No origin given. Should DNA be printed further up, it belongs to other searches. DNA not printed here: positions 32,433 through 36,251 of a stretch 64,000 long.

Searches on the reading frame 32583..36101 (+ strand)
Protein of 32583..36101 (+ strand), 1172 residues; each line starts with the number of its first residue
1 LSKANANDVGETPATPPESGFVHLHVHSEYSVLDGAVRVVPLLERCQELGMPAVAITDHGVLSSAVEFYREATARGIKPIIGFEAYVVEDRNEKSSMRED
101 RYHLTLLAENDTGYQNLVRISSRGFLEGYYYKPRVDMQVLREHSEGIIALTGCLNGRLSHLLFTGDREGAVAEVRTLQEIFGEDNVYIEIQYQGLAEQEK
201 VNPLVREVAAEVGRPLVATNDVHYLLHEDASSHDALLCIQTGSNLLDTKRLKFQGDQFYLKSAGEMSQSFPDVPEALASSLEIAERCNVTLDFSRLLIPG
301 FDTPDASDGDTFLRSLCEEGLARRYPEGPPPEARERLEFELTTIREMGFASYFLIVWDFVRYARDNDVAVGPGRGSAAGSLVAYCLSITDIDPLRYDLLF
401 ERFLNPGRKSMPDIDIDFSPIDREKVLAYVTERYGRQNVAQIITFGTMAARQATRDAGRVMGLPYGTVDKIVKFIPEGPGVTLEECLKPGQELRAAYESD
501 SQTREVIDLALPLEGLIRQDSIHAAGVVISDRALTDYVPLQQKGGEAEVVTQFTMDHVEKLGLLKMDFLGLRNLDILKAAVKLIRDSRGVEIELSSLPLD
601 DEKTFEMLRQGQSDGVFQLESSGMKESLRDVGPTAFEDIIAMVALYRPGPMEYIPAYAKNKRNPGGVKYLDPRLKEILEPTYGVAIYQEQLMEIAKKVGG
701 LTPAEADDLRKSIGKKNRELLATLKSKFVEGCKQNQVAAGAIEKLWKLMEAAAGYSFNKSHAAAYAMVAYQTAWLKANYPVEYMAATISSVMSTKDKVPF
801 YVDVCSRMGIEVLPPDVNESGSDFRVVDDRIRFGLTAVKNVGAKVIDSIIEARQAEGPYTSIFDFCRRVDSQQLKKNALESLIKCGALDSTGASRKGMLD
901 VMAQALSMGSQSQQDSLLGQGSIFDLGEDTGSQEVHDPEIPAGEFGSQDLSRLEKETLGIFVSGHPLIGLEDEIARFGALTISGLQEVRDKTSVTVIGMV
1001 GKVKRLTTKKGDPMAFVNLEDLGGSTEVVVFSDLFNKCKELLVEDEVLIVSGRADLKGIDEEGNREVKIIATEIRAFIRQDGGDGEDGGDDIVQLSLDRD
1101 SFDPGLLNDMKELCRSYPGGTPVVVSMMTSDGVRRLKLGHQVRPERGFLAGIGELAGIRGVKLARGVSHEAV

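Call 11: search_protein_families(library=pfam, proteins=[window:32583-36101:+])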
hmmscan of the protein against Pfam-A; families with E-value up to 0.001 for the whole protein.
window:32583-36101:+ (1172 aa): 5 families
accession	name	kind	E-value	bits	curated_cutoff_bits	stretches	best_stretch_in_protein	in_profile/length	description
PF07733.18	DNA_pol3_alpha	-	3.6e-106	355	23.9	1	312-570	2-260/260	Bacterial DNA polymerase III alpha NTPase domain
PF17657.6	DNA_pol3_finger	-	4.5e-57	192.4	22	1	573-735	1-165/166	Bacterial DNA polymerase III alpha subunit finger domain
PF02811.25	PHP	-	1.2e-55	188.8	26.4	1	23-191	1-162/164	PHP domain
PF14579.12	HHH_6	-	8.7e-34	116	25.6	1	809-896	1-88/90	Helix-hairpin-helix motif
PF01336.31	tRNA_anti-codon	-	4.3e-10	39.8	27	1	994-1075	1-73/75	OB-fold nucleic acid binding domain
